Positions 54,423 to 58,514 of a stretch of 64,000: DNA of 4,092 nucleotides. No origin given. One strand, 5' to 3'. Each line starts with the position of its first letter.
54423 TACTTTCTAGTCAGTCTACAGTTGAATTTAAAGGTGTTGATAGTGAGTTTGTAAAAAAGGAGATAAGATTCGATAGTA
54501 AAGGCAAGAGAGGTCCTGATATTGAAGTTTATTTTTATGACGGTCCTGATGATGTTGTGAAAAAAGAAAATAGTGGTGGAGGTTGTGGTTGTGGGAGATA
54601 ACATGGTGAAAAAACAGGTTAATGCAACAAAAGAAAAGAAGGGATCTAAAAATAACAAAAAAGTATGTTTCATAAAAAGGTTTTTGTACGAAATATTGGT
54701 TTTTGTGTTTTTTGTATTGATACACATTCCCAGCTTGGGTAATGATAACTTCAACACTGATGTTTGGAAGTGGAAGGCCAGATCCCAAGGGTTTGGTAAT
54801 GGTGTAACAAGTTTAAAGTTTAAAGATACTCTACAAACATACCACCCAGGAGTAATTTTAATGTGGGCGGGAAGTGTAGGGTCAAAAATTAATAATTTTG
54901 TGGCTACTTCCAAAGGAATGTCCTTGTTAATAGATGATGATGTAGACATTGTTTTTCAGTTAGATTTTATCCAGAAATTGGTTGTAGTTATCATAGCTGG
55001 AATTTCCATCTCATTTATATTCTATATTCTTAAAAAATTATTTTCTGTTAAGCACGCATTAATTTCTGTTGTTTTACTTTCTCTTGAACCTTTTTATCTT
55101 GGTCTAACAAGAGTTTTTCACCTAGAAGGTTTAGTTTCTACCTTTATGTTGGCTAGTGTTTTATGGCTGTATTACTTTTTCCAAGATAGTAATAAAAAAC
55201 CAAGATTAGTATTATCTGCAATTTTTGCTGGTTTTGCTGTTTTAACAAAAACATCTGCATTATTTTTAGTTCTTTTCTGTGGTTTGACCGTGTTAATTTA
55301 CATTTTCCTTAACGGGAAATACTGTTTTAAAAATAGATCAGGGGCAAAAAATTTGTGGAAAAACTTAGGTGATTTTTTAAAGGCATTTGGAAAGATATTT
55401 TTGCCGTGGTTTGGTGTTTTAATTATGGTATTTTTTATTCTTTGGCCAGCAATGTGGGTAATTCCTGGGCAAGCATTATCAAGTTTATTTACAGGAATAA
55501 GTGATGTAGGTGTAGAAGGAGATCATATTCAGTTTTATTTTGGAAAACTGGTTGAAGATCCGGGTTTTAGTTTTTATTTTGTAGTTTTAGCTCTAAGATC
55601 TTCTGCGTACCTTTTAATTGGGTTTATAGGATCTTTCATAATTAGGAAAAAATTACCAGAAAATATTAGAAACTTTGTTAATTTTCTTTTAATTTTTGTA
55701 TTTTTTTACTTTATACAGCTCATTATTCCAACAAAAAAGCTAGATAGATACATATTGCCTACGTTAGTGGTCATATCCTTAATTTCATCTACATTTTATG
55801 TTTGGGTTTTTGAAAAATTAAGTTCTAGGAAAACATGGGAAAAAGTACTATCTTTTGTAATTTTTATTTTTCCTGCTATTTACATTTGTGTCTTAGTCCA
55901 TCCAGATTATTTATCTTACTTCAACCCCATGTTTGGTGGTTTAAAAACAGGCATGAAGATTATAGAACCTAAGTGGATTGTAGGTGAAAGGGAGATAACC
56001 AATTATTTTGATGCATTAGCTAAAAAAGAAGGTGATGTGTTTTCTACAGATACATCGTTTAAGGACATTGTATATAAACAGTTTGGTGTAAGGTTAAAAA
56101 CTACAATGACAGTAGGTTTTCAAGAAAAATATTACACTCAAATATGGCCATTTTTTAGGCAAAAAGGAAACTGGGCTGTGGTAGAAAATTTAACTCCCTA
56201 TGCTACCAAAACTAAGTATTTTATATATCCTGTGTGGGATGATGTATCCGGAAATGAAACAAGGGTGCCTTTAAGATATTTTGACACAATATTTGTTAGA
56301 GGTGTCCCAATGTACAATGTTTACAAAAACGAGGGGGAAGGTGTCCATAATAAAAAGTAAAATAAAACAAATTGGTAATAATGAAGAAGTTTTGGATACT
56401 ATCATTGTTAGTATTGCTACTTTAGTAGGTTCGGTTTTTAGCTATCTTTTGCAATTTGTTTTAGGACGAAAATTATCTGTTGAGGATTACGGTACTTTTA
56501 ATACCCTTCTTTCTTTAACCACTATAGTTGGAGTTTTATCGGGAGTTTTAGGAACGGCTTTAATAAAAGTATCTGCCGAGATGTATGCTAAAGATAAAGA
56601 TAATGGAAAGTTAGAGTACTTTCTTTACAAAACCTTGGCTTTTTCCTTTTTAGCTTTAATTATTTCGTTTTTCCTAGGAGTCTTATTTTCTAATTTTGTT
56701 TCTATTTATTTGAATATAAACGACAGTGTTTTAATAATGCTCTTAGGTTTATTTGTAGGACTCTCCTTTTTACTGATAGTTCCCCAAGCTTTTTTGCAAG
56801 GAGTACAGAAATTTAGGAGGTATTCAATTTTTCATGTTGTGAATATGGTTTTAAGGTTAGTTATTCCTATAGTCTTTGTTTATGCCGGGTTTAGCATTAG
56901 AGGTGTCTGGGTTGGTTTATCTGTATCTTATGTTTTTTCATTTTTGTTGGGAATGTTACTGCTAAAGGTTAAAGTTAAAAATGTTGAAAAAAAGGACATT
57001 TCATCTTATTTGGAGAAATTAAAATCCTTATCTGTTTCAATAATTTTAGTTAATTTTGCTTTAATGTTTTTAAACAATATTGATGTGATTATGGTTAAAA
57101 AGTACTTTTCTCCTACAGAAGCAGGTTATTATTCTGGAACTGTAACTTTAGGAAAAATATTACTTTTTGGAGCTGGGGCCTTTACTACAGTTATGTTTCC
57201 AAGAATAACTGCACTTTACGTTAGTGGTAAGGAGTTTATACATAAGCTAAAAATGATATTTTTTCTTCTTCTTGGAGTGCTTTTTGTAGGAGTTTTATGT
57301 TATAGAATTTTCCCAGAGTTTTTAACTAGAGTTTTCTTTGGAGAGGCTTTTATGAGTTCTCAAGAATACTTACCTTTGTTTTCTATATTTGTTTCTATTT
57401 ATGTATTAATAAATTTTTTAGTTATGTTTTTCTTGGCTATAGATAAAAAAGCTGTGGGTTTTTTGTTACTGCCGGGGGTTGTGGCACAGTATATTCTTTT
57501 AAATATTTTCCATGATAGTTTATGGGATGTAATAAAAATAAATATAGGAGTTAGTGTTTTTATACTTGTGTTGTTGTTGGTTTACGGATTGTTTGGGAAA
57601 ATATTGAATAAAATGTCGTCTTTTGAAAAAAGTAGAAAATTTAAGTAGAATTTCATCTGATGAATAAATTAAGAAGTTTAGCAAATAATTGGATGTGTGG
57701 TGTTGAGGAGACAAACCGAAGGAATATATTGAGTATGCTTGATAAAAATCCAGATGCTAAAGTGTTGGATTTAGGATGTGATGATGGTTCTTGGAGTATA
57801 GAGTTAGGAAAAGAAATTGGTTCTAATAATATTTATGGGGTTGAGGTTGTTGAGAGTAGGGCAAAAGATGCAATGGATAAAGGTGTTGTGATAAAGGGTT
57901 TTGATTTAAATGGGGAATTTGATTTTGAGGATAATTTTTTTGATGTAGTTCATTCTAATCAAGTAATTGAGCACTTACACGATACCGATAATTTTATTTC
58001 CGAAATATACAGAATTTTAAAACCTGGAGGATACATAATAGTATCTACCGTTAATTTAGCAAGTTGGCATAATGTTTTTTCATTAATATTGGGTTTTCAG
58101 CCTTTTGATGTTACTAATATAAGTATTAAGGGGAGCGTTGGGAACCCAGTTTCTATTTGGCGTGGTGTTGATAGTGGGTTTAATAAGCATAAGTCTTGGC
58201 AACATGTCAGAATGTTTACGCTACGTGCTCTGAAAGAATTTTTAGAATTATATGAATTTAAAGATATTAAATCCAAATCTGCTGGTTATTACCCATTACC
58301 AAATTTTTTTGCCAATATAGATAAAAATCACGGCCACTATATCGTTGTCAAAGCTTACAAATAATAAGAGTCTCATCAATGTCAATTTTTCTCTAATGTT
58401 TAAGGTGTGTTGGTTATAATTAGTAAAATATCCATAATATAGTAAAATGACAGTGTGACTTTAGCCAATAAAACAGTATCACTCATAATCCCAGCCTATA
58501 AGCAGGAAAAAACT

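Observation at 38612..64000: Roughly 25-kb uninterrupted plus-strand glycosylation/cell-envelope island directly downstream of adk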

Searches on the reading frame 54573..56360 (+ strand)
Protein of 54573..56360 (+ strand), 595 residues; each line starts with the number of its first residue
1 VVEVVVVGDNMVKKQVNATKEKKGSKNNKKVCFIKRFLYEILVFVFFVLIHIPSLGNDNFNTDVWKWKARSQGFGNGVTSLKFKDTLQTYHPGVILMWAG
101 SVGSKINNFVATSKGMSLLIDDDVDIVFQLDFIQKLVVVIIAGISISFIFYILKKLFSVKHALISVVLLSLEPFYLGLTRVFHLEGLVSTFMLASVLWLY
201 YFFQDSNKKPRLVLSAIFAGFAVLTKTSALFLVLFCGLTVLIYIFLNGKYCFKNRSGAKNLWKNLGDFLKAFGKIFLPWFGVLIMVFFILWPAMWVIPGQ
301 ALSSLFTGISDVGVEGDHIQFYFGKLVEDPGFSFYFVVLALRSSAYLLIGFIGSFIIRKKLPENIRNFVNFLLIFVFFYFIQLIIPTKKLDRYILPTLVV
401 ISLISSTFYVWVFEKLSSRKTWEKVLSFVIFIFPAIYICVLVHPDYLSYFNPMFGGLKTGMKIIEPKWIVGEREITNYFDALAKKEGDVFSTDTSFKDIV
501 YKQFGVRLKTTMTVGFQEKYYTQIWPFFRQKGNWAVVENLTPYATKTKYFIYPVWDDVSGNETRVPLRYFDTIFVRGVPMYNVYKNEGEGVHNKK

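Call 6: search_protein_families(library=pfam, proteins=[window:54573-56360:+], max_evalue=0.01)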
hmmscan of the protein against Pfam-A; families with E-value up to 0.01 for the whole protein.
window:54573-56360:+ (595 aa): 2 families
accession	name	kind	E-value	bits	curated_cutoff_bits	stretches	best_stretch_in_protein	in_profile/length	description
PF13231.12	PMT_2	-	2.4e-09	38.1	26.1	1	136-247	26-132/160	Dolichyl-phosphate-mannose-protein mannosyltransferase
PF02366.24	PMT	-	0.0018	18.3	22.7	1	141-283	93-234/245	Dolichyl-phosphate-mannose-protein mannosyltransferase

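Call 17: search_protein_families(library=ncbifam, proteins=[window:54573-56360:+], max_evalue=0.001)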
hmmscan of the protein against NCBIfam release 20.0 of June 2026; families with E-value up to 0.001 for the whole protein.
window:54573-56360:+ (595 aa): 1 family
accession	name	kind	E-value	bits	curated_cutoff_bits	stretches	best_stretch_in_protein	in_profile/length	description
TIGR03663.1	TIGR03663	subfamily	0.00015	20.9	126.25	1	129-435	68-366/435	flippase activity-associated protein Agl23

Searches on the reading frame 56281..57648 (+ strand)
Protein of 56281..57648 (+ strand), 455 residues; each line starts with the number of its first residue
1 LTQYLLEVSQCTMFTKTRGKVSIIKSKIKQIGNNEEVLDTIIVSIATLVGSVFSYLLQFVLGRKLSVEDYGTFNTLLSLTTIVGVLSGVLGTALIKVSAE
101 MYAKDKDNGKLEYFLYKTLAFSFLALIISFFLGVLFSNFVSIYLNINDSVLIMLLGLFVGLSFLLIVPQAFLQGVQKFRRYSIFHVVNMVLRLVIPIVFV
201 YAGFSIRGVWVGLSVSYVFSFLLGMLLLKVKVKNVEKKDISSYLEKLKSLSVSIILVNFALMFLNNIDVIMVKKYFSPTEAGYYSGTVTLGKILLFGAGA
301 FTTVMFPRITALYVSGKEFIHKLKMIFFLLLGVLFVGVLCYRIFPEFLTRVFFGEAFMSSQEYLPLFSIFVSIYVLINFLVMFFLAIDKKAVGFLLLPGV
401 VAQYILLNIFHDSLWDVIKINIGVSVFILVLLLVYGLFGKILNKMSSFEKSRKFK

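Call 6: search_protein_families(library=pfam, proteins=[window:56281-57648:+], max_evalue=0.01)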
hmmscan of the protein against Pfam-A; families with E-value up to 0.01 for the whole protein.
window:56281-57648:+ (455 aa): 2 families
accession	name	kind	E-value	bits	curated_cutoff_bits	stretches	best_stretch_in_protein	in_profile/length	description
PF01943.22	Polysacc_synt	-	1.1e-14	54.9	28.2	1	39-311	4-272/274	Polysaccharide biosynthesis protein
PF13440.11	Polysacc_synt_3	-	1.8e-11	44.3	23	1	60-358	1-289/293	Polysaccharide biosynthesis protein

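Call 17: search_protein_families(library=ncbifam, proteins=[window:56281-57648:+], max_evalue=0.001)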
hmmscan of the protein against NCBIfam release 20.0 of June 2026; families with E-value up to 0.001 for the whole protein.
window:56281-57648:+ (455 aa): 0 families

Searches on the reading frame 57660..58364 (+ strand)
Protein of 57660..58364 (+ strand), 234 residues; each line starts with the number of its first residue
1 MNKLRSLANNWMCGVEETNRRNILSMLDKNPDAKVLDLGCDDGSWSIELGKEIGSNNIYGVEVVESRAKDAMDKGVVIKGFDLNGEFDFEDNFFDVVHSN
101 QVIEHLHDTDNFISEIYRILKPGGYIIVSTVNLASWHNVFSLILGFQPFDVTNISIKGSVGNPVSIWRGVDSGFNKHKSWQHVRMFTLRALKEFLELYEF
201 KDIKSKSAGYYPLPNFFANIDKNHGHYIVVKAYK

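Call 6: search_protein_families(library=pfam, proteins=[window:57660-58364:+], max_evalue=0.01)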
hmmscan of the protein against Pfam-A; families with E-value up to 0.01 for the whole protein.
window:57660-58364:+ (234 aa): 16 families
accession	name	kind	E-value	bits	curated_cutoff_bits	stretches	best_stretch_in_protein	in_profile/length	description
PF13489.12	Methyltransf_23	-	1.7e-23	83.6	27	1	17-203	7-162/164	Methyltransferase domain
PF08241.18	Methyltransf_11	-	6.9e-16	59.1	21.2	1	36-128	1-95/95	Methyltransferase domain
PF13847.12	Methyltransf_31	-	1.7e-13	50.9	27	1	30-134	2-115/145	Methyltransferase domain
PF13649.12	Methyltransf_25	-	3.8e-13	50.4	27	1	35-124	1-97/97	Methyltransferase domain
PF08242.18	Methyltransf_12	-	4.4e-11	43.8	30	1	36-126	1-98/98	Methyltransferase domain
PF07021.18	MetW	-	5.6e-11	42.9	21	1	30-143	12-122/193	Methionine biosynthesis protein MetW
PF01209.24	Ubie_methyltran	-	3.8e-08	33.4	20.1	1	20-128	36-151/233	ubiE/COQ5 methyltransferase family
PF03141.22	Methyltransf_29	-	8.9e-06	25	23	1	33-133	119-222/506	Putative S-adenosyl-L-methionine-dependent methyltransferase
PF01728.25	FtsJ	-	0.00023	21.6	24.1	1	29-84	20-76/181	FtsJ-like methyltransferase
PF05219.18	DREV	-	0.0004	20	26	1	31-131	94-189/265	DREV methyltransferase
PF06325.19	PrmA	-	0.00063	19.8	22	1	24-131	155-261/296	Ribosomal protein L11 methyltransferase (PrmA)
PF05175.20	MTS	-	0.00067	19.8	23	1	23-128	23-138/170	Methyltransferase small domain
PF02353.26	CMAS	-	0.00099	18.9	27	1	20-134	51-170/273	Mycolic acid cyclopropane synthetase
PF02390.23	Methyltransf_4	-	0.0017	18.3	24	0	34-74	4-44/173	Putative methyltransferase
PF20922.3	Anamorsin_N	-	0.0031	17.7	27.1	1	90-130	48-89/163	Anamorsin, N-terminal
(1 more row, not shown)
